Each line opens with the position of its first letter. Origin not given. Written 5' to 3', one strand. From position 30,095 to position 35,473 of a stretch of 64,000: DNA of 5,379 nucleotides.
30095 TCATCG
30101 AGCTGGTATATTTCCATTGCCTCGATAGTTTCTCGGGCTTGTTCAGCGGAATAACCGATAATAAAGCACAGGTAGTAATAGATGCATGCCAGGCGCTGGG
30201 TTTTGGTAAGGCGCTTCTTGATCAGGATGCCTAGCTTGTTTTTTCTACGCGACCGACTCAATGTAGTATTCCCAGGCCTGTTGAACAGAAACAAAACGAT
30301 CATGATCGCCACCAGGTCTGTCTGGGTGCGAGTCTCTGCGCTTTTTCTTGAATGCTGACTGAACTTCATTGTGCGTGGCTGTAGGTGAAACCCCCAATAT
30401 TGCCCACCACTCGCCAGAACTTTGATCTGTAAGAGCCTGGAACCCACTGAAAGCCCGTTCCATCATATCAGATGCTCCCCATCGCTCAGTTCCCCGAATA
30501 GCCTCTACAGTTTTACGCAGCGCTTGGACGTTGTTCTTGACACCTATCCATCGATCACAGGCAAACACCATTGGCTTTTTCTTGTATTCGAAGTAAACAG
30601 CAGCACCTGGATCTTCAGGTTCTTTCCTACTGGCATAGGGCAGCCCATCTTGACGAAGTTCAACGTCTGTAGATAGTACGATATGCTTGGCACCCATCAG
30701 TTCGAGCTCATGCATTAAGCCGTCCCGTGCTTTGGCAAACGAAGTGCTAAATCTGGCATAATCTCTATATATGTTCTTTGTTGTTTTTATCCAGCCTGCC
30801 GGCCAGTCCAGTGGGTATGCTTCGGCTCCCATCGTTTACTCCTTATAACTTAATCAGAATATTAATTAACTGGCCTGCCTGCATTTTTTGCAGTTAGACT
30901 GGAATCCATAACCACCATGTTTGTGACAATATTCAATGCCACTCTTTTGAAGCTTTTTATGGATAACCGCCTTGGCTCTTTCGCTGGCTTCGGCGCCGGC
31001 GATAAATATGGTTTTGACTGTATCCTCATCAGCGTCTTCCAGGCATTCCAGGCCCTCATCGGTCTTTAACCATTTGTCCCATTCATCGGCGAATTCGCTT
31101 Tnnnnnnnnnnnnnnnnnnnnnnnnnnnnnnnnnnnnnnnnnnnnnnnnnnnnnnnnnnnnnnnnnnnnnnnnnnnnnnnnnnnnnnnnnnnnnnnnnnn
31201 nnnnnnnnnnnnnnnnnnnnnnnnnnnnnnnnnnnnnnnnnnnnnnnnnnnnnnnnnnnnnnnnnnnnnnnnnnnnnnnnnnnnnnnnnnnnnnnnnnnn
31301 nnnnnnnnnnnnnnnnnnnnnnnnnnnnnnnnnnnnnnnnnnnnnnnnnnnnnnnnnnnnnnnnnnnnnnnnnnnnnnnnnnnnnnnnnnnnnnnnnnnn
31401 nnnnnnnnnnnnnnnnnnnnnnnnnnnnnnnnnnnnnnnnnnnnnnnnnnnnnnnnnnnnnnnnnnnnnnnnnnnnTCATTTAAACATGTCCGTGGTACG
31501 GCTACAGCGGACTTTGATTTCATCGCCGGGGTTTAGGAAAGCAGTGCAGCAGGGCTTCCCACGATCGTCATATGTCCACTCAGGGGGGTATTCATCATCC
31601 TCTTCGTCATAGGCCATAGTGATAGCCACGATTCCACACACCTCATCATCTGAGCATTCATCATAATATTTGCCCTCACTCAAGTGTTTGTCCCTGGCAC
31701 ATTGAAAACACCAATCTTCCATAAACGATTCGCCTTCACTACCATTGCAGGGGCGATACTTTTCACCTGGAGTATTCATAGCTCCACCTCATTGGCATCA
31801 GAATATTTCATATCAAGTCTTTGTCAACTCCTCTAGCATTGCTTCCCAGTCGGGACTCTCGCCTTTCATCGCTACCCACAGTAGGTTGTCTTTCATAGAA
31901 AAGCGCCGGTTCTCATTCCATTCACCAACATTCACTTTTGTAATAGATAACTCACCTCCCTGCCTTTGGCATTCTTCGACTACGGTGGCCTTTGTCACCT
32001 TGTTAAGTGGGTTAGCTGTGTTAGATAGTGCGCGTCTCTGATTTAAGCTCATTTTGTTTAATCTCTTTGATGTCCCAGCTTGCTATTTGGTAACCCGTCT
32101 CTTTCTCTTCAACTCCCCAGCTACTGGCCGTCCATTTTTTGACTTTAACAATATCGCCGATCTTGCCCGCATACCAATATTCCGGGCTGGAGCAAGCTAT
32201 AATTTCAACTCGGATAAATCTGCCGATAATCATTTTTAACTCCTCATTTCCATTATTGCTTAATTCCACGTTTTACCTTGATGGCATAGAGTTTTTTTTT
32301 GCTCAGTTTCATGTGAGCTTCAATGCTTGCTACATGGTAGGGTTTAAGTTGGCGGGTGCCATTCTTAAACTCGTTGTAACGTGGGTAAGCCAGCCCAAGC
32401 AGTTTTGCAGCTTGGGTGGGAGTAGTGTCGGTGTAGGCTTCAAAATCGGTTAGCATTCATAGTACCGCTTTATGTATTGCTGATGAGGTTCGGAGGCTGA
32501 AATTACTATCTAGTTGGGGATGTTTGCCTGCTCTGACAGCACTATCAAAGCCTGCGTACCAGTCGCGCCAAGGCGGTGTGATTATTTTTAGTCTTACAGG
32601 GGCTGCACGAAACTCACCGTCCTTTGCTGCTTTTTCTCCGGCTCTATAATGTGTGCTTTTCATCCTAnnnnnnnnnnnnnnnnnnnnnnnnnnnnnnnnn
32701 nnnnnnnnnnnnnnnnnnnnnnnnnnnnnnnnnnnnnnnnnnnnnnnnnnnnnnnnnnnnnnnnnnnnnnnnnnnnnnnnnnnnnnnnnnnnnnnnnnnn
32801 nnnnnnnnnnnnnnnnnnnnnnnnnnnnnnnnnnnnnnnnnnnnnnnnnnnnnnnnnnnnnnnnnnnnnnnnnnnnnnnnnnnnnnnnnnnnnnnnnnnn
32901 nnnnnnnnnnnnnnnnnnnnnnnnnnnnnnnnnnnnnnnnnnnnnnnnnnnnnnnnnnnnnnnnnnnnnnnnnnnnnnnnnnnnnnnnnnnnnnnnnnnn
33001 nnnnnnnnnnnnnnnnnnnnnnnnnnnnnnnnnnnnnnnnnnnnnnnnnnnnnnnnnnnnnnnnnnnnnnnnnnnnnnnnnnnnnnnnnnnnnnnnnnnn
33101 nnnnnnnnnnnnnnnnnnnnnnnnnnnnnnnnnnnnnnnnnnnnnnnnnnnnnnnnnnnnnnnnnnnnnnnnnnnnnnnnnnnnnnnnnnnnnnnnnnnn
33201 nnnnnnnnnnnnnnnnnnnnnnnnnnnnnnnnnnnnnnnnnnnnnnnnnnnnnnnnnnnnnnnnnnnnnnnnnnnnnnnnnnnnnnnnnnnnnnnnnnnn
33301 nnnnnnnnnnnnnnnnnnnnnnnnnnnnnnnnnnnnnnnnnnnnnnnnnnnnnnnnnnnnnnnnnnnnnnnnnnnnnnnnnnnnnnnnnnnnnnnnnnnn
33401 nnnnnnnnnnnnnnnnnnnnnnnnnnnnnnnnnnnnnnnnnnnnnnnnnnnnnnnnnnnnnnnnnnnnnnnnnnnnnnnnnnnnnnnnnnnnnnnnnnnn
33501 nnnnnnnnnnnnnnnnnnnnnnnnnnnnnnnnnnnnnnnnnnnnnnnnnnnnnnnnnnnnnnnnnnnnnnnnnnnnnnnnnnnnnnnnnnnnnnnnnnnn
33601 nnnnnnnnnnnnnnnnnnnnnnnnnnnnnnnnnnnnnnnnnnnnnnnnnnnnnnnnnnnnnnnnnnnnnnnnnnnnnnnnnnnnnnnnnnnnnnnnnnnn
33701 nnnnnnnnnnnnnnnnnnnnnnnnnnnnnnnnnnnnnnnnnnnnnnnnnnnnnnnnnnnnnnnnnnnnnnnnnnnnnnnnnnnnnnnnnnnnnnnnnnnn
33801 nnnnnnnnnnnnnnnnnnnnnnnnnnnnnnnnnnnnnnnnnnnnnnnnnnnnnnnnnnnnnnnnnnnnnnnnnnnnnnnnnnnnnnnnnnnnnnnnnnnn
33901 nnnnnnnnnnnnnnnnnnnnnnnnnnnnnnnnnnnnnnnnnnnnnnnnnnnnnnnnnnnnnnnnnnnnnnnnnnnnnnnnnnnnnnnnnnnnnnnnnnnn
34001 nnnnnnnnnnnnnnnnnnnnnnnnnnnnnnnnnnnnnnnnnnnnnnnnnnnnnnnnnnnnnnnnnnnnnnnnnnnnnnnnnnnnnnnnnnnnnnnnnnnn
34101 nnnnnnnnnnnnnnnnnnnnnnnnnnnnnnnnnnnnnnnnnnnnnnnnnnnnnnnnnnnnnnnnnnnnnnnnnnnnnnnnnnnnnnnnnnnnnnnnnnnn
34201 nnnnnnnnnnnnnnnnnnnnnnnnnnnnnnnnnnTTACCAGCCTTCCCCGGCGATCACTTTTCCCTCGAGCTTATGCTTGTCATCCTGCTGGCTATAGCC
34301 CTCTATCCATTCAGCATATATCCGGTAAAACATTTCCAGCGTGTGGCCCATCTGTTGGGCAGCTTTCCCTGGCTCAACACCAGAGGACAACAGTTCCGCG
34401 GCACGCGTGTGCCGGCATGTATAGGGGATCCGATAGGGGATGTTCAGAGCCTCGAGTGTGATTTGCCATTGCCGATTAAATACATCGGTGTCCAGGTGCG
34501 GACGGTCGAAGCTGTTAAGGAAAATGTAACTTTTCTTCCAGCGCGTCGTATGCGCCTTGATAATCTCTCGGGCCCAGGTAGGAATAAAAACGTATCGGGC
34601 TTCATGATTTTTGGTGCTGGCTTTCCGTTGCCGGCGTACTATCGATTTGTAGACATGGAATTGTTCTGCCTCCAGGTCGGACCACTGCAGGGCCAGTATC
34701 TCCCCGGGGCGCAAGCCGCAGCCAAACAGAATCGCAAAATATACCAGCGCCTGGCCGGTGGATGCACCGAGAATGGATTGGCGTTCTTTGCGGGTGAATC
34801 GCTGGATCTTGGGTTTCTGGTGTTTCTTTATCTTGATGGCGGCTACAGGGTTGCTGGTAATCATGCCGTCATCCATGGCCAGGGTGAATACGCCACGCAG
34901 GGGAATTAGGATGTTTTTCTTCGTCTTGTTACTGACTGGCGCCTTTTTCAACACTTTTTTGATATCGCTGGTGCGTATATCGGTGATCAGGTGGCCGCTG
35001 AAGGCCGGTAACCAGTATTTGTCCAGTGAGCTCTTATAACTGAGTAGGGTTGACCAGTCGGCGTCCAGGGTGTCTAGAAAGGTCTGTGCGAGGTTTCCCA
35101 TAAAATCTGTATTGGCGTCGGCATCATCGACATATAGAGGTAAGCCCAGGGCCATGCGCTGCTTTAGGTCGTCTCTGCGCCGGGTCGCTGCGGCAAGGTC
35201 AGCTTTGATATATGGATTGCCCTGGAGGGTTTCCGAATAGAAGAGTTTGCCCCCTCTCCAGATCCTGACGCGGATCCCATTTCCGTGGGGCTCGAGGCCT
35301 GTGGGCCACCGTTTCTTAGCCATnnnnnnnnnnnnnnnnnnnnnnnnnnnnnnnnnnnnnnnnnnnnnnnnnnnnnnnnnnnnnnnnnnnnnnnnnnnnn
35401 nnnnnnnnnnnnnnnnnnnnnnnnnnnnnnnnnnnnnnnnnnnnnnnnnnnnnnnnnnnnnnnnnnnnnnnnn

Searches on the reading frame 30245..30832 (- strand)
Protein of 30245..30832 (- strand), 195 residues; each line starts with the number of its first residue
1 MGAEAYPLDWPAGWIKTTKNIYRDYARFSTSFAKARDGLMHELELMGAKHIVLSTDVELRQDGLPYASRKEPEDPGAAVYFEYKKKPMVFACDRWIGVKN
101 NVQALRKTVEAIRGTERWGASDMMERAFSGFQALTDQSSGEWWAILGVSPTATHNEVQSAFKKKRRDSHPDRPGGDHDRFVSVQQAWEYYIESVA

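Call 5: search_protein_families(library=pfam, proteins=[window:30245-30832:-], max_evalue=0.01)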
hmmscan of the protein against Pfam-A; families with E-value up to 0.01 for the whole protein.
window:30245-30832:- (195 aa): 1 family
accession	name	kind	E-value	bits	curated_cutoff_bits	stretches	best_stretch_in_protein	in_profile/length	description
PF00226.36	DnaJ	-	2.3e-08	34.4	27.8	1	142-188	2-51/63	DnaJ domain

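Call 14: search_protein_families(library=phrogs, proteins=[window:30245-30832:-], max_evalue=0.001)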
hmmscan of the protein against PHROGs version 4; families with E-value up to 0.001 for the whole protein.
window:30245-30832:- (195 aa): 4 families
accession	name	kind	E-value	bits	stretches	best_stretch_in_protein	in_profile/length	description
phrog_9210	-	unknown function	1.1e-49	169.8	1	3-193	5-202/204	-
phrog_14336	-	unknown function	4.5e-08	33.8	1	141-188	5-54/363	-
phrog_13942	-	unknown function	2e-05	25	1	143-188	18-62/336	-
phrog_31004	-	unknown function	0.00089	20.6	0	144-188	5-52/156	-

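Call 20: find_related_loci(query=window:30245-30832:-, collection=viral_contigs, flank=10000)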
Query window:30245-30832:- (195 aa) in viral_contigs; peptide patterns used: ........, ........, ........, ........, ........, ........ (x = any residue, [..] = any of these).
38 stretches matched a pattern; 36 encode a relative of the query (tblastn E <= 1e-3); 36 distinct loci.
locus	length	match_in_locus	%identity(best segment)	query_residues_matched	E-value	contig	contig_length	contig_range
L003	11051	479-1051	62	1-195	7e-78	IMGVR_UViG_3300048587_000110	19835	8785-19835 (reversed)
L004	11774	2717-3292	57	1-193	1e-73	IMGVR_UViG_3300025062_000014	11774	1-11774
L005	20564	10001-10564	59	4-192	1e-73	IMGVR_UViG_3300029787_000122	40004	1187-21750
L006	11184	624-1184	61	1-190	3e-73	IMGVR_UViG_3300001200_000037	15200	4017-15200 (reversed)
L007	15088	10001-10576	57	1-193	1e-72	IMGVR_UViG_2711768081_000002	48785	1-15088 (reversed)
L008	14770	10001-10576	57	1-193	5e-72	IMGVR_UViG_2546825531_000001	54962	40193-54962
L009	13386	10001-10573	55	1-192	2e-66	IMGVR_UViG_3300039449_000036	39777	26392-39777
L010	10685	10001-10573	55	1-192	2e-66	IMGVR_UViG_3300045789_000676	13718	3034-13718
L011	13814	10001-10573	55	1-192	2e-66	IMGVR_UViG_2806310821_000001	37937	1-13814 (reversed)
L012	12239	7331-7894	56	1-188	5e-65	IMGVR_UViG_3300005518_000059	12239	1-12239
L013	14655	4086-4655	50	4-195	7e-60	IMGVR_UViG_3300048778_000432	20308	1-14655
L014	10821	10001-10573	51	1-192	7e-60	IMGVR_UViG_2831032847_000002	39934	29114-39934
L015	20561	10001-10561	53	1-188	2e-59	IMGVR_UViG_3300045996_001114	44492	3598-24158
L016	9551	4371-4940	50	4-195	2e-59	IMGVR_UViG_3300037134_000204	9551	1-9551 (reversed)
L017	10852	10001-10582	53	1-195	4e-59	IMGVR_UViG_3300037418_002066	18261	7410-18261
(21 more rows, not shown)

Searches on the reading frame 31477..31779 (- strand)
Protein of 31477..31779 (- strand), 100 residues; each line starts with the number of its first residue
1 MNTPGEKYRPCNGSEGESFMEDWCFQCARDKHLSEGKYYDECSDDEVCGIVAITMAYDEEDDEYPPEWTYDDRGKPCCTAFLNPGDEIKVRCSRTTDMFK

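Call 14: search_protein_families(library=phrogs, proteins=[window:31477-31779:-], max_evalue=0.001)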
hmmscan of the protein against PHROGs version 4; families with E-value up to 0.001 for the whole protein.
window:31477-31779:- (100 aa): 2 families
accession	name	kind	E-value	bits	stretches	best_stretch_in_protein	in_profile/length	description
phrog_13210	-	unknown function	4.6e-14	53.6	1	6-81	101-171/203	-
phrog_6074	-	unknown function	5.5e-05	24.1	1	10-98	11-90/106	-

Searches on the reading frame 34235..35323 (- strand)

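Call 15: search_protein_families(library=pfam, proteins=[window:34235-35323:-], max_evalue=0.01)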
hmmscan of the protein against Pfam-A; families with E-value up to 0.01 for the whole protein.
window:34235-35323:- (362 aa): 3 families
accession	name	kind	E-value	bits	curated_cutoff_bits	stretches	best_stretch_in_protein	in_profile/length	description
PF00589.27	Phage_integrase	-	9.9e-14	51.9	27.1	1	176-337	3-166/172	Phage integrase family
PF22022.2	Phage_int_M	-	1e-05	26.1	27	1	79-164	5-94/96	Phage integrase central domain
PF13102.12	Phage_int_SAM_5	-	0.00046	20.9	22.3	1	99-165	45-98/98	Phage integrase SAM-like domain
